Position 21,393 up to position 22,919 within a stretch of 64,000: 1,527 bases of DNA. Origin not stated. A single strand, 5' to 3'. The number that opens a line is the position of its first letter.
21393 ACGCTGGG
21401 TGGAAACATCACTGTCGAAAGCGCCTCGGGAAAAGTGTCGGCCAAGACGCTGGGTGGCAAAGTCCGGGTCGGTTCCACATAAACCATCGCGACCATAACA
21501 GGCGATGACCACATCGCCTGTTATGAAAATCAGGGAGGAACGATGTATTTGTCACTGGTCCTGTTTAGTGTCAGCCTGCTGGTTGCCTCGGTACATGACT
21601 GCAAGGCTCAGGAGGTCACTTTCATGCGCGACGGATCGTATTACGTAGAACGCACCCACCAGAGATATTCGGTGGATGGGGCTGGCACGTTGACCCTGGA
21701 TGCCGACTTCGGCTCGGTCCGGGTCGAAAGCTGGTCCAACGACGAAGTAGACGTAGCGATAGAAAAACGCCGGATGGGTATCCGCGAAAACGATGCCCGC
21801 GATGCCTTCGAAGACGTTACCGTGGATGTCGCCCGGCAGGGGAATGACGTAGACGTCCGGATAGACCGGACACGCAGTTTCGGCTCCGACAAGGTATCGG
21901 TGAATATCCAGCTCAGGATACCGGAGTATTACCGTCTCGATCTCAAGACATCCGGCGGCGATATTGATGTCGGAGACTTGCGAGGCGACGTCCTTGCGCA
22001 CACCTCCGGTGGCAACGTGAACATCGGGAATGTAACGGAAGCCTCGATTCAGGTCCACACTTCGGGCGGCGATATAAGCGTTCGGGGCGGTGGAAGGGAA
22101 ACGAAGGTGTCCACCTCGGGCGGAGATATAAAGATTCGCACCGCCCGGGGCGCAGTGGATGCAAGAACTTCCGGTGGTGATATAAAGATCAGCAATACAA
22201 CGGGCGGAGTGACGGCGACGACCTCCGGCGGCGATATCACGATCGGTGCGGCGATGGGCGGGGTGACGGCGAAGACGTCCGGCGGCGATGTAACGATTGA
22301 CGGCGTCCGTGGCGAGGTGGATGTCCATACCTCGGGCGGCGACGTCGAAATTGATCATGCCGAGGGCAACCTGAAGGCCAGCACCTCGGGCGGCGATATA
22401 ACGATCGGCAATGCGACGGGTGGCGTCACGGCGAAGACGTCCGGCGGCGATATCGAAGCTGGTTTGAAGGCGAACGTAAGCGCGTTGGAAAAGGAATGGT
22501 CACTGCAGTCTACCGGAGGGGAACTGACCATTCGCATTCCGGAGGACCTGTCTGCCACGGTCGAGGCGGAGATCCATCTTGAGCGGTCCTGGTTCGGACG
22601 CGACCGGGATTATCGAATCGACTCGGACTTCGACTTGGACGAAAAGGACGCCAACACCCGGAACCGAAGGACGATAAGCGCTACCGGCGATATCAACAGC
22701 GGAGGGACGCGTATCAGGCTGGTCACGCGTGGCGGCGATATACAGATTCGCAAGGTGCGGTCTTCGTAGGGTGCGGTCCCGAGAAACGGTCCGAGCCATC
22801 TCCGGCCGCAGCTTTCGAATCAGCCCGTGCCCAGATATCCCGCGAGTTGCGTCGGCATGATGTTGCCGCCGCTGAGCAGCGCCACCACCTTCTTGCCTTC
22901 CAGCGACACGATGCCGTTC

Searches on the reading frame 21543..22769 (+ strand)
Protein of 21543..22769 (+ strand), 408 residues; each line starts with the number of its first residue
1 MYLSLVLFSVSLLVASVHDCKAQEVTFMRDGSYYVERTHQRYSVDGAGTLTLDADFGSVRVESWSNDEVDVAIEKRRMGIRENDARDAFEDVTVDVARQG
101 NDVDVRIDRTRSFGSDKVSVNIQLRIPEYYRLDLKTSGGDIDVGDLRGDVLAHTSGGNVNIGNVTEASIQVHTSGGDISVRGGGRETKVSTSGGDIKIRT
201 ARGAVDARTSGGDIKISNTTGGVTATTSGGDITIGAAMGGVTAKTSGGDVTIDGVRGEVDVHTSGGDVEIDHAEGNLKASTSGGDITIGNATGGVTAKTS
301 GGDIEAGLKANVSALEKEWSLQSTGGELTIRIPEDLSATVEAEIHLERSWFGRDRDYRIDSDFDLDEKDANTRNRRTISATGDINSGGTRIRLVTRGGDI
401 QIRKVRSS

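Call 14: search_protein_families(library=pfam, proteins=[window:21543-22769:+], max_evalue=0.00001)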
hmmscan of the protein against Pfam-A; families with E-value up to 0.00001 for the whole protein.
window:21543-22769:+ (408 aa): 1 family
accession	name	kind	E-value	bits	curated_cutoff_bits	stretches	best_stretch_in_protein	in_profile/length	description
PF13349.12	DUF4097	-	2.9e-23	83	22.9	2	98-234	39-189/247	Toastrack DUF4097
